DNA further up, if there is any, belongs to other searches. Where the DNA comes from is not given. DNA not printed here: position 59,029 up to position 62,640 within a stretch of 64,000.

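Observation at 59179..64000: Giant ORF (>1600 codons, runs off the window) missing from the ORF track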

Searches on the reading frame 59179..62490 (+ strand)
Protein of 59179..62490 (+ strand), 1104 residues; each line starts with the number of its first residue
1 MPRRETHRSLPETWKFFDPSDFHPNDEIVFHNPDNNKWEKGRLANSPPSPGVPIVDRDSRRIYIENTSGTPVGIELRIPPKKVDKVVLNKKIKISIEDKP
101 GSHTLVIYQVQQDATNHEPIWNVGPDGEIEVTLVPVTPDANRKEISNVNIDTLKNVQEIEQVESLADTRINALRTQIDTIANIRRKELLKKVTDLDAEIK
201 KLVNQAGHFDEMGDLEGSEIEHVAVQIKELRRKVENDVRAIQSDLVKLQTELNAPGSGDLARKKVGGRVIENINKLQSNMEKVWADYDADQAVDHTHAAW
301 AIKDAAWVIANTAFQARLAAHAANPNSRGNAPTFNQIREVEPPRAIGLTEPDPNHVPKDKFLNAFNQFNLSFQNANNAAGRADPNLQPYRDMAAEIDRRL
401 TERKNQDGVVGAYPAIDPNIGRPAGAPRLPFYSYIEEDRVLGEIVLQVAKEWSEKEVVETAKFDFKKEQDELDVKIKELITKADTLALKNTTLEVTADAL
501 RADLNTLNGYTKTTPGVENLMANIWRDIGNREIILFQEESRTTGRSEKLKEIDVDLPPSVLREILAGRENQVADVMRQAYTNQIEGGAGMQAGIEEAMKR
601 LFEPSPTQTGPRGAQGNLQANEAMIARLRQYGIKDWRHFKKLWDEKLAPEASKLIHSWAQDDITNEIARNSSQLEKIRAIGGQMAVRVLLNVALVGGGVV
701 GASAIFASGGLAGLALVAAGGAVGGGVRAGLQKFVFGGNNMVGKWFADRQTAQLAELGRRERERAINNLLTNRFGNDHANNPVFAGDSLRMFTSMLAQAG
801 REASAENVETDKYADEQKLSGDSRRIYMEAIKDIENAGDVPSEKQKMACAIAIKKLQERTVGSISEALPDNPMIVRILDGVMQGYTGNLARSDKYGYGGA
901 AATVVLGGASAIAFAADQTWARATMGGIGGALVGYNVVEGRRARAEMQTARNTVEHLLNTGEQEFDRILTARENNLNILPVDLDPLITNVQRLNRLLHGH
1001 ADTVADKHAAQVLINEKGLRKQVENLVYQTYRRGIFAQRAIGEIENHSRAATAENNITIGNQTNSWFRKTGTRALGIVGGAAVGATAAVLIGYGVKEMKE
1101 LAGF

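Call 24: find_related_loci(query=A2, collection=genome_contigs, flank=10000)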
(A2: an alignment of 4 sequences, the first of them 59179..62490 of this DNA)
Query A2 (1104 aa) in genome_contigs; peptide patterns used: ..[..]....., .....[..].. (x = any residue, [..] = any of these).
84 stretches matched a pattern; 1 encode a relative of the query (tblastn E <= 1e-3); 1 distinct loci.
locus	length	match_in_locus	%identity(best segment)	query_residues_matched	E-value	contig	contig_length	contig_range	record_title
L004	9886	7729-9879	46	4-718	0e+0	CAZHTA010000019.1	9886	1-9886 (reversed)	MAG TPA_asm: uncultured Gammaproteobacteria bacterium isolate SRP272421_co2_50 genome assembly, contig: NODE_25311_lengt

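Call 25: find_related_loci(query=A2, collection=metagenome_contigs, flank=10000)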
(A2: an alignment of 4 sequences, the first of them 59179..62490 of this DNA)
Query A2 (1104 aa) in metagenome_contigs; peptide patterns used: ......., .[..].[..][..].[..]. (x = any residue, [..] = any of these).
172 stretches matched a pattern; 2 encode a relative of the query (tblastn E <= 1e-3); 2 distinct loci.
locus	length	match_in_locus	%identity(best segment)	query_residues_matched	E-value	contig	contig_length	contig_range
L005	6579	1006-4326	47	4-1104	0e+0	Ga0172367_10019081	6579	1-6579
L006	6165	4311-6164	49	1-644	3e-178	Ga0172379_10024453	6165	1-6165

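Call 33: search_protein_representatives(alignment_id=A2)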
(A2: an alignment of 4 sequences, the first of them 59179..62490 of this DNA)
Query: 4 sequences, 1090 profile positions. Proteins with E-value up to 0.001 (for the whole library): 84; up to 1e-10: 72; up to 1e-30: 40. The best 84 are listed.
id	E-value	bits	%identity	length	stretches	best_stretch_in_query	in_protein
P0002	0.0e+00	2055.9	-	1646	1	1-1090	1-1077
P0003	0.0e+00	1931.8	-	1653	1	1-1090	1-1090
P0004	3.5e-176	604.8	-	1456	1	20-1090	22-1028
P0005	3.8e-168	578.1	-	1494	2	445-1089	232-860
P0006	8.9e-168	576.9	-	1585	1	10-1088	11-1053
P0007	1.3e-162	559.8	-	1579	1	11-1090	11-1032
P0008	1.5e-157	543.1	-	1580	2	359-1087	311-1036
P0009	9.2e-157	540.5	-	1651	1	12-1085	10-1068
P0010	7.4e-147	507.7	-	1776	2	1-835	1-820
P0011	5.9e-133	461.6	-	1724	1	1-1089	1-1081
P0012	4.7e-95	336.1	-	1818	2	424-1089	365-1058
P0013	1.8e-86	307.7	-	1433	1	538-1082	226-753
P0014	2.3e-72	261.0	-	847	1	450-1090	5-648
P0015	4.0e-71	256.9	-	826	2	402-849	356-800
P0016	1.3e-68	248.6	-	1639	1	8-936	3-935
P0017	9.1e-66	239.2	-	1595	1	17-1090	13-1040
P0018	1.5e-58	215.3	-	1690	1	146-1087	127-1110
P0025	9.7e-52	192.7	-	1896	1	519-1089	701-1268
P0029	1.5e-46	175.6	-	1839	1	163-1090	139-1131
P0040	6.9e-31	123.7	-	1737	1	6-1076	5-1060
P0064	2.3e-16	75.6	-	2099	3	510-1001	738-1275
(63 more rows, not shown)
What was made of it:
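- The family has 84 representatives among 1.84 billion, nearly all 1,400-2,100 aa (call 33).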

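Call 41: find_encoding_contigs(protein=P0011, flank=10000, max_places=3)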
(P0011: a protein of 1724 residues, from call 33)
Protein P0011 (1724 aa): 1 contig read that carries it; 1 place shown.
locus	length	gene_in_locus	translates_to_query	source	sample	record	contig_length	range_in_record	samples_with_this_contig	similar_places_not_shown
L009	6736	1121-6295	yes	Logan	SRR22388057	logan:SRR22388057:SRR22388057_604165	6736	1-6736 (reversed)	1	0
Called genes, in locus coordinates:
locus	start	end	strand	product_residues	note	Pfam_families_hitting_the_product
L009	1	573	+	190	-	?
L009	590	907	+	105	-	PF18908:DUF5663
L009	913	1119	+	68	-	-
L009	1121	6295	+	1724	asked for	-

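Call 42: find_encoding_contigs(protein=P0025, flank=10000, max_places=3)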
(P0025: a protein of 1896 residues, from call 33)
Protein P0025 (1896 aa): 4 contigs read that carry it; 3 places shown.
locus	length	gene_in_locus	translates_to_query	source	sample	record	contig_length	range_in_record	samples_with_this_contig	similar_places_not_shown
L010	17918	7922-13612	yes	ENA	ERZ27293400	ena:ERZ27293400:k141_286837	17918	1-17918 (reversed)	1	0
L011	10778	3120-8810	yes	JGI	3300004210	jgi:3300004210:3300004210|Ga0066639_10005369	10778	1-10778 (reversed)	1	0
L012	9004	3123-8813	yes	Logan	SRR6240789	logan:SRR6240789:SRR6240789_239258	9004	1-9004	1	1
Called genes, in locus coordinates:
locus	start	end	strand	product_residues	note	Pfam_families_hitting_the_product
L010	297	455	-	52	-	-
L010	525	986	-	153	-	-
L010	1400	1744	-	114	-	PF00453:Ribosomal_L20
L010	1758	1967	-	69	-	PF01632:Ribosomal_L35p (weak)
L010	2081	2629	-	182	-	PF05198:IF3_N, PF00707:IF3_C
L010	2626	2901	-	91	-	PF01541:GIY-YIG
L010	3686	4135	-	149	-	PF01668:SmpB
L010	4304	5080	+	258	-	-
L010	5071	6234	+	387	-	-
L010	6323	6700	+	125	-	PF05635:23S_rRNA_IVP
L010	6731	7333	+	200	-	-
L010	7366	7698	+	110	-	PF18908:DUF5663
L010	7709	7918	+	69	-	-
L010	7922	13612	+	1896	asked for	-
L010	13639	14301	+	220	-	-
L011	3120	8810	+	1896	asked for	-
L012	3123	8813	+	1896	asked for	-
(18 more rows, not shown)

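Call 43: find_encoding_contigs(protein=P0040, flank=10000, max_places=3)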
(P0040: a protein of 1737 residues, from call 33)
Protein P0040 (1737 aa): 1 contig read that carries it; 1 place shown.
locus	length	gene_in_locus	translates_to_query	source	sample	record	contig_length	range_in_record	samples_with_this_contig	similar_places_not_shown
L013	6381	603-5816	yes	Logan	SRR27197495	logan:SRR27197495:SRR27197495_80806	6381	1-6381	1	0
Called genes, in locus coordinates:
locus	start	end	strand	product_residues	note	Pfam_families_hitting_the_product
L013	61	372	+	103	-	PF18908:DUF5663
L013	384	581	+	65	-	-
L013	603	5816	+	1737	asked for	-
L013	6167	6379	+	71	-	?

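Call 44: find_encoding_contigs(protein=P0064, flank=10000, max_places=3)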
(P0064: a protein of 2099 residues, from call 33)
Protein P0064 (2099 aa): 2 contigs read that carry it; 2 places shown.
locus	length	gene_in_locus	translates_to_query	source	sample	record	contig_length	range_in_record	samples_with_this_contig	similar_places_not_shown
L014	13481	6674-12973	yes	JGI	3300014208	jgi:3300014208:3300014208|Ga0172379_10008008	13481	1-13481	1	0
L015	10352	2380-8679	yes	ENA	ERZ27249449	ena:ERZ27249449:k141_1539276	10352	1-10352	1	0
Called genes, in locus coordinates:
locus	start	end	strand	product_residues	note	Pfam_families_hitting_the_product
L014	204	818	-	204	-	PF02142:MGS, PF01808:AICARFT_IMPCHas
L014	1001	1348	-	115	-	PF00453:Ribosomal_L20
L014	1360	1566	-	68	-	PF01632:Ribosomal_L35p (weak)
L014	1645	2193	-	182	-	PF05198:IF3_N, PF00707:IF3_C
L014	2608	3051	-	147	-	PF01668:SmpB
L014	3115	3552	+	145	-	-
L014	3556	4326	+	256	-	-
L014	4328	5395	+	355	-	-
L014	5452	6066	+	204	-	-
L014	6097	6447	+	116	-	PF18908:DUF5663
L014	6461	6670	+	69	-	-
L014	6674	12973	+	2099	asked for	-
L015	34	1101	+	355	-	-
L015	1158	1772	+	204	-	-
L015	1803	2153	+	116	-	PF18908:DUF5663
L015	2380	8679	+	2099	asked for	-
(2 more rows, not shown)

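Call 51: predict_structure(alignment_id=A4)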
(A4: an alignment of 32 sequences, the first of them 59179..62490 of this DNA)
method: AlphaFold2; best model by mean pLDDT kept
length: 1104 residues; sequences in the alignment: 32
mean_pLDDT: 68.6   pTM: 0.50
mean pLDDT of the five models: 68.6, 67.4, 63.3, 61.5, 60.2
residues with pLDDT >= 90: 11; 70-90: 598; 50-70: 309; < 50: 186
segments of 3 or more residues with pLDDT < 50: 1-10, 427-433, 545-550, 607-617, 673-732, 734-740, 862-918, 1040-1045, 1097-1104
pLDDT, mean of each block of 10 residues (from residue 1): 39 70 88 76 80 58 82 82 85 69 74 84 78 80 76 82 83 84 83 85 65 65 76 86 85 62 84 87 77 60 78 78 63 56 57 72 86 79 78 88 80 58 50 68 91 70 79 88 73 76 83 78 86 80 54 72 79 84 65 84 58 43 73 74 82 81 68 48 43 38 34 33 42 47 58 66 77 63 65 81 66 73 70 59 75 65 40 37 43 45 46 48 53 62 75 84 82 69 81 77 74 76 80 62 50 52 64 59 53 49 38
secondary structure, 60 per line:
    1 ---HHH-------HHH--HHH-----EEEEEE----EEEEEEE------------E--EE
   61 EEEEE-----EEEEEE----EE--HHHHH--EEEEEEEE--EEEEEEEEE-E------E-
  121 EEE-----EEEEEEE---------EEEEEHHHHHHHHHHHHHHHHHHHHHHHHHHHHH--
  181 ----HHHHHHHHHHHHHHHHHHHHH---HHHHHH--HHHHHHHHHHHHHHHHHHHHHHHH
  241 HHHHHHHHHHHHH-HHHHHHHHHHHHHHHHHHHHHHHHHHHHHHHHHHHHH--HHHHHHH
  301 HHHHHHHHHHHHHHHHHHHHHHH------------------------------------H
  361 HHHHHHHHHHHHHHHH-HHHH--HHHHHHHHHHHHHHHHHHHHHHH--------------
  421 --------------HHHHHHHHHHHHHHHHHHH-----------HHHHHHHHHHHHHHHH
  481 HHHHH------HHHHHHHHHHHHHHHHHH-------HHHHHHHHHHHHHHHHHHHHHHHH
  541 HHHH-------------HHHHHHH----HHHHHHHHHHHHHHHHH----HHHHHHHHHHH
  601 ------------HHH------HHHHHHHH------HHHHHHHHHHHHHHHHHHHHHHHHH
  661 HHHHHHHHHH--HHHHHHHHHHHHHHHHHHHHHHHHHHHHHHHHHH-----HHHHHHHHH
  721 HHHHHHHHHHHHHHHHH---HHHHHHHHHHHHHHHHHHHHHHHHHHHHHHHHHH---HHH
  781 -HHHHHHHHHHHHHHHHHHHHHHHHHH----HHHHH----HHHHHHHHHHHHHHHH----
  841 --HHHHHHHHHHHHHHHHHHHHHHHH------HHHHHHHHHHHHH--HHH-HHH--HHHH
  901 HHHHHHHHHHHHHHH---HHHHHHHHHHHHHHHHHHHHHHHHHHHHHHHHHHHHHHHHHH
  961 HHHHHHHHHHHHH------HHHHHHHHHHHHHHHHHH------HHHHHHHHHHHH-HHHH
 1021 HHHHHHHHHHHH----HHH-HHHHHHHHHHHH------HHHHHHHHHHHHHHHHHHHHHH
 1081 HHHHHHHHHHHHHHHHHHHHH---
elements in order (helices of 4 or more, strands of 3 or more residues): E27-32 E37-43 E59-65 E71-76 H85-89 E92-99 E102-110 E121-123 E129-135 E145-149 H150-178 H185-205 H209-214 H217-253 H255-291 H294-323 H360-376 H378-381 H384-406 H435-453 H465-485 H492-509 H517-544 H558-564 H569-585 H590-600 H622-629 H636-670 H673-706 H712-737 H741-774 H782-807 H812-816 H821-836 H843-866 H873-885 H897-915 H919-973 H980-997 H1004-1015 H1017-1032 H1041-1052 H1059-1101
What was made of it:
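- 59179..59625 (+): Giant protein aa 1-149: conserved N-terminal peptide plus two small beta-barrel domains, predicted cytoplasmic. AlphaFold strands at aa 27-76 and 92-149, with pLDDT about 70-88 (call 51).
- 59626..61194 (+): Giant protein aa 150-672: long helices, partly coiled coil, with a Pro-rich linker at aa 324-359 and a conserved pre-membrane helix (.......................). Secondary structure in call 51.
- AlphaFold confidence is lowest (pLDDT below 50) exactly in the membrane segments (call 51). It has a large cytoplasmic helical region (call 51).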

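Call 53: fold_search(model_id=the predicted structure, library=pdb)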
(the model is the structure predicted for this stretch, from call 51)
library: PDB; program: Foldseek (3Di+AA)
matches with E <= 10: 62; with E <= 0.001: 0
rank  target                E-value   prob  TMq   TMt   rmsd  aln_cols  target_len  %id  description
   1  3ask_C                6.0e-01  0.51  0.05  0.26  14.0       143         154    6  Structure of UHRF1 in complex with histone tail (released 2012-01-25)
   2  8xv4_B                6.6e-01  0.38  0.05  0.18  14.2       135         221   10  Crystal structure of TTD-PHD domain of UHRF1 in complex with mStella peptide (residues 85-119) (released 2024-11-06)
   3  7fb7_B                7.4e-01  0.44  0.05  0.29  14.7       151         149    9  Crystal structure of human UHRF1 TTD in complex with 5-amino-2,4-dimethylpyridine (released 2022-01-05)
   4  4l0j                  8.4e-01  0.41  0.05  0.20  11.7       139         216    9  Structure of a translocation signal domain mediating conjugative transfer by type IV secretion systems (released 2013-06-19)
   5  1tr2_B                9.6e-01  0.04  0.08  0.09  48.0      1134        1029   11  Crystal structure of human full-length vinculin (residues 1-1066) (released 2005-11-15)
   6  9xrl_AL               1.2e+00  0.23  0.05  0.07  14.1       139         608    6  Structure of mouse cytoplasmic lattice (CPL) repeating unit (released 2026-03-18)
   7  4iur_A                1.2e+00  0.21  0.05  0.25  14.3       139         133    6  crystal structure of SHH1 SAWADEE domain in complex with H3K9me3 peptide (released 2013-05-01)
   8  6vyj                  1.4e+00  0.30  0.05  0.28  14.3       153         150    8  Human UHRF1 TTD domain in complex with a fragment (released 2021-01-27)
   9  5yy9_A                1.5e+00  0.16  0.04  0.24  14.4       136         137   10  Crystal structure of Tandem Tudor Domain of human UHRF1 in complex with LIG1-K126me3 (released 2018-12-12)
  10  7nyx_A                1.5e+00  0.01  0.06  0.05  91.0      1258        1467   12  Cryo-EM structure of the MukBEF-MatP-DNA monomer (closed conformation) (released 2021-07-07)
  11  6vee_MODEL_1_A        1.6e+00  0.25  0.05  0.23  14.4       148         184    7  Solution structure of the TTD and linker region of mouse UHRF1 (NP95) (released 2020-06-17)
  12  7qks                  1.6e+00  0.02  0.06  0.06  52.2      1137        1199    9  Cryo-EM structure of ABC transporter STE6-2p from Pichia pastoris in apo conformation at 3.1 A resolution (released 2022-10-26)
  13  9juo                  2.6e+00  0.01  0.06  0.06  53.1      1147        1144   10  Structure of Arabidopsis thaliana ABCB1 with AMP-PNP bound in the inward-facing conformation under IAA condition (released 2025-03-05)
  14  7k58_C                2.7e+00  0.03  0.09  0.04  63.9       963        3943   11  Structure of outer-arm dyneins bound to microtubule with microtubule binding state 1(MTBS-1) (released 2021-09-29)
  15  4iup_B                2.8e+00  0.12  0.05  0.25  14.4       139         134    6  crystal structure of Se-substituted arabidopsis thaliana SHH1 SAWADEE domain L200M/L218M mutant (released 2013-05-01)
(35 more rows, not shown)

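Call 64: fold_search(model_id=the predicted structure, library=viral)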
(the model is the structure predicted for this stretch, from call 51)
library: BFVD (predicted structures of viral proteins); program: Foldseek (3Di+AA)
matches with E <= 10: 122; with E <= 0.001: 0
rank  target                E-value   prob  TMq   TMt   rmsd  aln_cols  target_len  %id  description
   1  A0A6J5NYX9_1          6.8e-02  0.20  0.09  0.10  43.7       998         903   12  Tape measure protein [uncultured Caudovirales phage]
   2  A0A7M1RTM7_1          1.3e-01  0.05  0.06  0.05  59.0      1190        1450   12  Uncharacterized protein [uncultured phage cr130_1]
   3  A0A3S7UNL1            1.6e-01  0.12  0.07  0.08  57.0       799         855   11  Tail protein [Lactobacillus phage Iacchus]
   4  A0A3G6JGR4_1          2.4e-01  0.06  0.07  0.06  56.2      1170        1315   10  Uncharacterized protein [Lactobacillus phage ViSo-2018a]
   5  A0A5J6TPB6            2.5e-01  0.38  0.05  0.07  13.1       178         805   12  (no name in the UniProt tables at hand)
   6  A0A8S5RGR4            2.8e-01  0.04  0.06  0.07  50.7      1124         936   12  Chromosome segregation ATPase (Fragment) [virus sp. ctiha2]
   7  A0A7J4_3              4.0e-01  0.04  0.07  0.07  40.0      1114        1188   11  PLD phosphodiesterase domain-containing protein [Microcystis phage LMM01]
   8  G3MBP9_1              4.0e-01  0.04  0.07  0.05  57.7      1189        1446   12  Gp183 [Bacillus phage G]
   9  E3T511                4.3e-01  0.06  0.05  0.07  42.0       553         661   12  Putative DnaK/Hsp70 [Cafeteria roenbergensis virus (strain BV-PW1)]
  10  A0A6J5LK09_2          4.7e-01  0.05  0.08  0.07  50.3      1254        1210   12  Uncharacterized protein [uncultured Caudovirales phage]
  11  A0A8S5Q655            4.9e-01  0.04  0.07  0.06  55.2      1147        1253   12  Minor tail protein (Fragment) [Siphoviridae sp. ctShp28]
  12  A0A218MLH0            5.5e-01  0.05  0.07  0.06  46.1       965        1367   10  Putative pore-forming tail tip protein [uncultured virus]
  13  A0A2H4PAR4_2          6.0e-01  0.03  0.06  0.06  62.3      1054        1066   13  (no name in the UniProt tables at hand)
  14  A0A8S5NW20            6.3e-01  0.04  0.06  0.09  38.1       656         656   14  Minor tail protein [Siphoviridae sp. ctVzN31]
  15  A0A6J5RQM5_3          6.3e-01  0.02  0.05  0.05  47.3      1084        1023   10  Large polyvalent protein associated domain-containing protein [uncultured Caudovirales phage]
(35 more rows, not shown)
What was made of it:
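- On Phage tape measure protein: The best BFVD hit is a tape measure protein at E 0.068, probability 0.20 and TM-score 0.09, obtained with a model of mean pLDDT 68.6 (calls 51, 64).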

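Call 71: search_solved_structures(query=A4, max_evalue=10)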
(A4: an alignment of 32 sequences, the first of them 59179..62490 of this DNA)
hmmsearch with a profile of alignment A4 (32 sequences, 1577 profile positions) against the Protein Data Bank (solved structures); distinct sequences matched with E-value up to 10: 41.
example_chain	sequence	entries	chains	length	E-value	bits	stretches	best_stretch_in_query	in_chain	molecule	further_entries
8qox_B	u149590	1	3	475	8.2e-06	27.3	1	121-223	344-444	Conserved membrane protein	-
4cgk_A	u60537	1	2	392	1.6e-05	26.3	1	137-347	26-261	SECRETED 45 KDA PROTEIN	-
2dq3_A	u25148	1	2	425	0.0044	18.2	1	147-224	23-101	Seryl-tRNA synthetase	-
6kos_A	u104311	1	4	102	0.029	15.5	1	145-227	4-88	SUWA (Super WA20)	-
9okb_K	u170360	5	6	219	0.055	14.6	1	173-248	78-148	bmCENP-K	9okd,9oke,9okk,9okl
5amo_A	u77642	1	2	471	0.084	14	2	132-215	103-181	NOELIN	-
7o97_A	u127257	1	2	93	0.13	13.4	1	430-496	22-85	hypothetical protein UY81_C0065G0003 from Candidatus Giovannonibacteria bacterium converte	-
2lxy_A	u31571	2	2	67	0.22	12.6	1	134-206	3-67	2-mercaptophenol-alpha3C | 4-mercaptophenol-alpha3C protein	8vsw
8p6j_BBB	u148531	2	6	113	0.23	12.6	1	348-442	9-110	Antiphagocytic M protein, type 3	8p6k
6zz6_A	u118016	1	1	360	0.26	12.3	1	408-468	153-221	Structural maintenance of chromosomes protein 1,Structural maintenance of chromosomes prot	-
6cfz_C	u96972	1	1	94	0.3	12.1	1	444-517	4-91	Dad2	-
4aj5_A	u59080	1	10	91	0.32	12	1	442-509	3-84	SPINDLE AND KINETOCHORE-ASSOCIATED PROTEIN 1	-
2mi7_A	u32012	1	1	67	0.36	11.9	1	134-206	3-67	de novo protein a3Y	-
5aps_A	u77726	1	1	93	0.39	11.8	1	410-484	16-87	GENERAL CONTROL PROTEIN GCN4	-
1w1w_A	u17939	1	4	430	0.4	11.7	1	408-503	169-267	STRUCTURAL MAINTENANCE OF CHROMOSOME 1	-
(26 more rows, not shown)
